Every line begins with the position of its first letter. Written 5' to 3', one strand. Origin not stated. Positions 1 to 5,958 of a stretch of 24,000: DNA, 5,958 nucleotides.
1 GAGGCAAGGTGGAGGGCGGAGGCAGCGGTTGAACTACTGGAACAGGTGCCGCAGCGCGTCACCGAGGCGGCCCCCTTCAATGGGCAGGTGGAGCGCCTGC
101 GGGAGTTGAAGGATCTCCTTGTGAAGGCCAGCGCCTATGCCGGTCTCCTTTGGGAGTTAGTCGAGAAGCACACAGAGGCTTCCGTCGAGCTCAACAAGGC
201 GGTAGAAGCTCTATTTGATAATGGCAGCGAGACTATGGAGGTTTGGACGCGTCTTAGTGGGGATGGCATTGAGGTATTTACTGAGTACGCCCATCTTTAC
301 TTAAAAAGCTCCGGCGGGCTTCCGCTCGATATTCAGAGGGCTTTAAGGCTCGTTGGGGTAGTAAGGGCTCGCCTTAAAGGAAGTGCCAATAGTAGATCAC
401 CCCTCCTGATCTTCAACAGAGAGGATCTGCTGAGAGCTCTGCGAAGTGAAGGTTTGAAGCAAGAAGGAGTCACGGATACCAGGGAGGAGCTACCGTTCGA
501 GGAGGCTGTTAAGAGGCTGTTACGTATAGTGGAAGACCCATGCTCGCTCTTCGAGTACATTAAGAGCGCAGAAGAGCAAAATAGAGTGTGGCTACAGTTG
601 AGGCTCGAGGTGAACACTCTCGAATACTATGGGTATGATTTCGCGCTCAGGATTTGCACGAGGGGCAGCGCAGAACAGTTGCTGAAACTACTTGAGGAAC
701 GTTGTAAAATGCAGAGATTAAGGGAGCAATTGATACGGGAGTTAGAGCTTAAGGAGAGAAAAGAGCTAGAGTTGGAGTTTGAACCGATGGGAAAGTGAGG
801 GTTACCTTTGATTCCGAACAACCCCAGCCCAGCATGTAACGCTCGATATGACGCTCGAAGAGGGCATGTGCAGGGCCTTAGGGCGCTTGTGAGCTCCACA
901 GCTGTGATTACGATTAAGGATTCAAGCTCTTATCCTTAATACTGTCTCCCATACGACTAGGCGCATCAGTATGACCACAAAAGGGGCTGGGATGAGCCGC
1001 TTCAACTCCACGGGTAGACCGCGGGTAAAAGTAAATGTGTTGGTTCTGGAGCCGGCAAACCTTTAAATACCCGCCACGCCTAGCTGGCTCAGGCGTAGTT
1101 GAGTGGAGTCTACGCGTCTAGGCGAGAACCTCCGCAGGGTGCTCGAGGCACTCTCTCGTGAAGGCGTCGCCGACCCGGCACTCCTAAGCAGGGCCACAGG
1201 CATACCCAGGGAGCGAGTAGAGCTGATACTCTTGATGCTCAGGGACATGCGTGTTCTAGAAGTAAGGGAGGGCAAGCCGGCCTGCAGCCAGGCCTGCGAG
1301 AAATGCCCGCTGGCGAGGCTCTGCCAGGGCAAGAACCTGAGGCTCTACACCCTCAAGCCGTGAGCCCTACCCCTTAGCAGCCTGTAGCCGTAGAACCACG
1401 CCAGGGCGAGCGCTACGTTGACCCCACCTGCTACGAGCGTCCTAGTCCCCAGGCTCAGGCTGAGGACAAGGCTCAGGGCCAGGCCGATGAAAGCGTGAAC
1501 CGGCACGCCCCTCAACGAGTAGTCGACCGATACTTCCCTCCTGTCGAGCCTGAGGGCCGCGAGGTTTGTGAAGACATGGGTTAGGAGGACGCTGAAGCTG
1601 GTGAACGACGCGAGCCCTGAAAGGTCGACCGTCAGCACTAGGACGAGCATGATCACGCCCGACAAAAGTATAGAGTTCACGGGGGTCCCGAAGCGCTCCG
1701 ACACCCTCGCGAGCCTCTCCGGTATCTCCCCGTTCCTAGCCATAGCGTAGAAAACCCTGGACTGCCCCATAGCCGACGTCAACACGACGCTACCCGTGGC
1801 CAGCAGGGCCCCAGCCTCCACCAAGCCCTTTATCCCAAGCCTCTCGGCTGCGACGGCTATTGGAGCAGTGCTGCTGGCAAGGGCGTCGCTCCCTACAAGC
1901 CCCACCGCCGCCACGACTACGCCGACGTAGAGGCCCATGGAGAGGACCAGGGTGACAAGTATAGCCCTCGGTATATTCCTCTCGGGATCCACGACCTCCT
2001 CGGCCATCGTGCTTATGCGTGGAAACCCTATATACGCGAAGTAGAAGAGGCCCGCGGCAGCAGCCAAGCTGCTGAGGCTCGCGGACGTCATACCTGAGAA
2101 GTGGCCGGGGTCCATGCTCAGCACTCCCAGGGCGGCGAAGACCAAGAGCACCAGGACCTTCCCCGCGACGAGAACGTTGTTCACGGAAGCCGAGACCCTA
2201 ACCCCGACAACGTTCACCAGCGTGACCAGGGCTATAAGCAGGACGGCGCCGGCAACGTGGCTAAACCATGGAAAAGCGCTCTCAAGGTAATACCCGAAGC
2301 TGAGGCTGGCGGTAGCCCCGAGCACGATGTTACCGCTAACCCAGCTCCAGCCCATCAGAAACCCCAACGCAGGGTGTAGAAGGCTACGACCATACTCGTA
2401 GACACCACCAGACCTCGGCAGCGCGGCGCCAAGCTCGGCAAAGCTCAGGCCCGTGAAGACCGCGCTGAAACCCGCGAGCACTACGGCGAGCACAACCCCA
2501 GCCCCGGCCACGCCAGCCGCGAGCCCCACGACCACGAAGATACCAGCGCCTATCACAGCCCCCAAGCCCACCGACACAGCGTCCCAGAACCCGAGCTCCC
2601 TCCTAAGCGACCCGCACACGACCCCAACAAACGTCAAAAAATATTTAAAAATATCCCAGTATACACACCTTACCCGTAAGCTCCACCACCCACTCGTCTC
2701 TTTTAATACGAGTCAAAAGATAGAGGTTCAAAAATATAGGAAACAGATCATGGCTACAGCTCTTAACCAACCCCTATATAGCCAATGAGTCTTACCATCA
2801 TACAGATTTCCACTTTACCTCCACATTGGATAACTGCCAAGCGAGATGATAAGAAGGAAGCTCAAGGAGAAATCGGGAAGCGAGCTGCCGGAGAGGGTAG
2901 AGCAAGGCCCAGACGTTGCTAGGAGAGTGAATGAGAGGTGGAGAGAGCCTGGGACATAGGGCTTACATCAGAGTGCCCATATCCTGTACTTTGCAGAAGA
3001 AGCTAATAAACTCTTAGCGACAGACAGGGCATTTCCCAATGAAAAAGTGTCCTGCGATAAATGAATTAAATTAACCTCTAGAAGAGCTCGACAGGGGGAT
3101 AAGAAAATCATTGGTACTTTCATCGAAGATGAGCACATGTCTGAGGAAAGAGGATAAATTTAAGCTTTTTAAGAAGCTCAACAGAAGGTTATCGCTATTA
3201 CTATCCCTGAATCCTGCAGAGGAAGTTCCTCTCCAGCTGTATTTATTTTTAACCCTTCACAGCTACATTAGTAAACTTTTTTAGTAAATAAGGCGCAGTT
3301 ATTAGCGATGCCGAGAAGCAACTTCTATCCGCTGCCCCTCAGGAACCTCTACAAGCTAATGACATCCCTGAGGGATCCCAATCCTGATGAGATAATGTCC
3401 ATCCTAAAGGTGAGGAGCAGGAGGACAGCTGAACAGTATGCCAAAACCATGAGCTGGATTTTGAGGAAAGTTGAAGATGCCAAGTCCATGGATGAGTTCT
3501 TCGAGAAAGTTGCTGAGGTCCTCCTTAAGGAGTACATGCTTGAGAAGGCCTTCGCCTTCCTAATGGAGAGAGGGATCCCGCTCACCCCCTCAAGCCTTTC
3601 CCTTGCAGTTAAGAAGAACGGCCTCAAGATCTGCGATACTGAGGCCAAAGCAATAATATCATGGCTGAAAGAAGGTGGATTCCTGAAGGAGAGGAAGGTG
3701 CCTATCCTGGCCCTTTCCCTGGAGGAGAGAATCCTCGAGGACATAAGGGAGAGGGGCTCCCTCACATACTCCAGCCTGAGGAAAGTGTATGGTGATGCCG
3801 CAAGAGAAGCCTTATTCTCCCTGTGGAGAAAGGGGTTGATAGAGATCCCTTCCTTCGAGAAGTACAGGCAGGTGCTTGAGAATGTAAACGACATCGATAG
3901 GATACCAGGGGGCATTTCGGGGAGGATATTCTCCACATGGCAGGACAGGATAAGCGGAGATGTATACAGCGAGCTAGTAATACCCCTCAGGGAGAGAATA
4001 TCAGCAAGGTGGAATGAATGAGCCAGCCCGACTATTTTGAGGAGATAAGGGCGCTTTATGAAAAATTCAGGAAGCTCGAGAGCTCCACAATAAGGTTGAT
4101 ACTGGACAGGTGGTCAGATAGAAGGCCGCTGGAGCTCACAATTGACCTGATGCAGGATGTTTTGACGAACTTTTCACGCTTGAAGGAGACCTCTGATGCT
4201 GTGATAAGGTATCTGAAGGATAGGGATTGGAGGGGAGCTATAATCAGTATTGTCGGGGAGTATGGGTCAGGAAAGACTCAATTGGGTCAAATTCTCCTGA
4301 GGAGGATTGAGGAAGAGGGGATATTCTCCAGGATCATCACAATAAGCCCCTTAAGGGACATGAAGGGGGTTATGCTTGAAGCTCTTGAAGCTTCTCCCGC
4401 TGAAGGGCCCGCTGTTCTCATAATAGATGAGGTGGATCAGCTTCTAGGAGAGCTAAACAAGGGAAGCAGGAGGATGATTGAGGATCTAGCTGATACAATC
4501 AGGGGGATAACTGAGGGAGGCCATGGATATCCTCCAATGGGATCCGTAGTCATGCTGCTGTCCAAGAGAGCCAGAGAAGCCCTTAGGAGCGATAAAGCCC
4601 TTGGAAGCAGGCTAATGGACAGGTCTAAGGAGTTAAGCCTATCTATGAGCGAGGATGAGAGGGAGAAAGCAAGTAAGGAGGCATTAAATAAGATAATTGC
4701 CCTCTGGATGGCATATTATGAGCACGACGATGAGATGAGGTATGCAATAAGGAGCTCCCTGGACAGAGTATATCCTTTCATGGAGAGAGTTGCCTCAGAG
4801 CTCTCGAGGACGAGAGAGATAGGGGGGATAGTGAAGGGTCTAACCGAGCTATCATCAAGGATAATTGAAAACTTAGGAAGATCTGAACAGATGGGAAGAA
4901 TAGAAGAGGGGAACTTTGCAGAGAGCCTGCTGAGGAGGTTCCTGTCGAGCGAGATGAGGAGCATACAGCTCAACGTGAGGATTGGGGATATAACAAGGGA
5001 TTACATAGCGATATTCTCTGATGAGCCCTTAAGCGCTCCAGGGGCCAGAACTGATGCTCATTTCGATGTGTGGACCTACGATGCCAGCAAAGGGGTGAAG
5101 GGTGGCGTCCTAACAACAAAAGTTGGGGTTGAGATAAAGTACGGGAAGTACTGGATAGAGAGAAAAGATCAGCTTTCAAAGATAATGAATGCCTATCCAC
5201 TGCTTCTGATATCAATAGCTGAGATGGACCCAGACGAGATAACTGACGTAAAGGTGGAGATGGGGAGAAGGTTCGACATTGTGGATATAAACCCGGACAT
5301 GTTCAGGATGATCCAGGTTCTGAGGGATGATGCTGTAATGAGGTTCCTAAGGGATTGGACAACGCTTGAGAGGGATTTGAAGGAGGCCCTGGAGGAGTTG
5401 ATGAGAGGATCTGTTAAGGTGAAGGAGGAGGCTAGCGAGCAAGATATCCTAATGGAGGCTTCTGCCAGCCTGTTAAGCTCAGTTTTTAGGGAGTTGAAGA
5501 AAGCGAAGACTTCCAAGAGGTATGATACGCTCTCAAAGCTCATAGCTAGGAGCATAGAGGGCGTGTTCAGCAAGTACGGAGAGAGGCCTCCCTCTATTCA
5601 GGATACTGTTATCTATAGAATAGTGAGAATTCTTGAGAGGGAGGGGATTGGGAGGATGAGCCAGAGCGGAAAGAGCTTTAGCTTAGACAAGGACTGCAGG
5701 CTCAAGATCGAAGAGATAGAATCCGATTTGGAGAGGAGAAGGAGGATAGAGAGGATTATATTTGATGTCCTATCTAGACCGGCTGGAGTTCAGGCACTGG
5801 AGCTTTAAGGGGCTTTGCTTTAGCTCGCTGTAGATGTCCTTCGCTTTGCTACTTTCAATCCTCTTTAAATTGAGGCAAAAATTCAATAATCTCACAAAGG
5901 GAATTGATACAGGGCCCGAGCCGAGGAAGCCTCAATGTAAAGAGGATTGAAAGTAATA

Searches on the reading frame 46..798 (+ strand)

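Call 12: search_protein_families(library=pfam, proteins=[window:46-798:+], max_evalue=0.1)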
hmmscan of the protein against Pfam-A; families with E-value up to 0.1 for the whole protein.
window:46-798:+ (250 aa): 1 family
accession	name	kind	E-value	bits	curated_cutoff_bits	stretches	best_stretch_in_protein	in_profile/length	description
PF03534.18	SpvB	-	0.073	12.7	22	0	122-218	69-163/287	Salmonella virulence plasmid 65kDa B protein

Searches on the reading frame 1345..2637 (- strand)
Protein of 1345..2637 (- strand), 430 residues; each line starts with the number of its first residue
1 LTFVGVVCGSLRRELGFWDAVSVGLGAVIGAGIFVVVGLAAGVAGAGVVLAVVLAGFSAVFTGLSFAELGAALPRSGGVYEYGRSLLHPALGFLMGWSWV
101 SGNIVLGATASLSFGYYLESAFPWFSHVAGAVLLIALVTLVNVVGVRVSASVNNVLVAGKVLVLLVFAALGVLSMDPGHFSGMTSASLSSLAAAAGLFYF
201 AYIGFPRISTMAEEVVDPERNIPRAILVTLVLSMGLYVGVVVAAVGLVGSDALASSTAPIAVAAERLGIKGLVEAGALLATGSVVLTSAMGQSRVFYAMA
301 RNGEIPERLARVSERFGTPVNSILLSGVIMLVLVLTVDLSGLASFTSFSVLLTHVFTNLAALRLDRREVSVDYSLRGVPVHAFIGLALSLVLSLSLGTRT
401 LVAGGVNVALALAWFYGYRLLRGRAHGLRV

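Call 12: search_protein_families(library=pfam, proteins=[window:1345-2637:-], max_evalue=0.1)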
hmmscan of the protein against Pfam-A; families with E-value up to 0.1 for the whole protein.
window:1345-2637:- (430 aa): 2 families
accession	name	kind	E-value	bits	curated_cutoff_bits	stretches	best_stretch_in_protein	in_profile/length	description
PF13520.12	AA_permease_2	-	3.3e-46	158.5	27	1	15-392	1-400/427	Amino acid permease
PF00324.27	AA_permease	-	2.9e-45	155.3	24.6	1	20-387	2-411/470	Amino acid permease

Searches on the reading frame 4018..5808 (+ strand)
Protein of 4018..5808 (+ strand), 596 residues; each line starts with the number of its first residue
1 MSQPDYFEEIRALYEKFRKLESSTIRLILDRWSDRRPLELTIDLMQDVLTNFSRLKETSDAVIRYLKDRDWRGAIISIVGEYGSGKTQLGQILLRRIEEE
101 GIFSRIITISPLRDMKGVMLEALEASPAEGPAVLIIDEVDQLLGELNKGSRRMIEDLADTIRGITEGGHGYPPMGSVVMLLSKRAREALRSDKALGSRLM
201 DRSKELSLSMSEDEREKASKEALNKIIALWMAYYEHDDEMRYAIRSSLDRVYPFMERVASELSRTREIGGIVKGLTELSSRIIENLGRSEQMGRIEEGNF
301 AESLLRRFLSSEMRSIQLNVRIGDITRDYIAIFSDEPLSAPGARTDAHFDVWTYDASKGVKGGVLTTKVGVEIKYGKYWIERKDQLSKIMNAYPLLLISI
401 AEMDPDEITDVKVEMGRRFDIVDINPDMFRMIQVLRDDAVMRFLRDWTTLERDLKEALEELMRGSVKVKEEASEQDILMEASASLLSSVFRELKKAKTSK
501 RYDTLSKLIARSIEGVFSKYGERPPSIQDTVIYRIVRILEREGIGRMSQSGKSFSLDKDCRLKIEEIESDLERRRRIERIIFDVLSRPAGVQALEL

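Call 12: search_protein_families(library=pfam, proteins=[window:4018-5808:+], max_evalue=0.1)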
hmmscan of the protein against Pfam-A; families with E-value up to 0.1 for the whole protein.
window:4018-5808:+ (596 aa): 10 families
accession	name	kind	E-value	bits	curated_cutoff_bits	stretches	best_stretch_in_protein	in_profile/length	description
PF00004.35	AAA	-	0.00016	22.6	21.2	1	78-166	3-97/131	ATPase family associated with various cellular activities (AAA)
PF13401.12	AAA_22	-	0.00023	21.9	27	0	74-103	6-33/130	AAA domain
PF13191.12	AAA_16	-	0.00047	21.1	32.6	0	69-104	20-56/167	AAA ATPase domain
PF10923.14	BrxC_BrxD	-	0.0039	16.6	22.2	1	74-117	50-93/414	BREX system ATP-binding protein BrxC/D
PF07693.20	KAP_NTPase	-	0.013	15.2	20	0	58-110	4-57/293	KAP family P-loop domain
PF00270.35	DEAD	-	0.038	14.2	26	0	78-145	19-132/167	DEAD/DEAH box helicase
PF25199.1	nSTAND_NTPase5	-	0.04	14.2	34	1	56-150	26-116/145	Novel STAND NTPase 5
PF20720.3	nSTAND3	-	0.061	13.5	27.2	0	75-119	19-61/155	Novel STAND NTPase 3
PF00005.33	ABC_tran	-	0.068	14.2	25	0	72-100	10-39/137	ABC transporter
PF00931.28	NB-ARC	-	0.074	12.7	23.5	0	57-108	3-54/248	NB-ARC domain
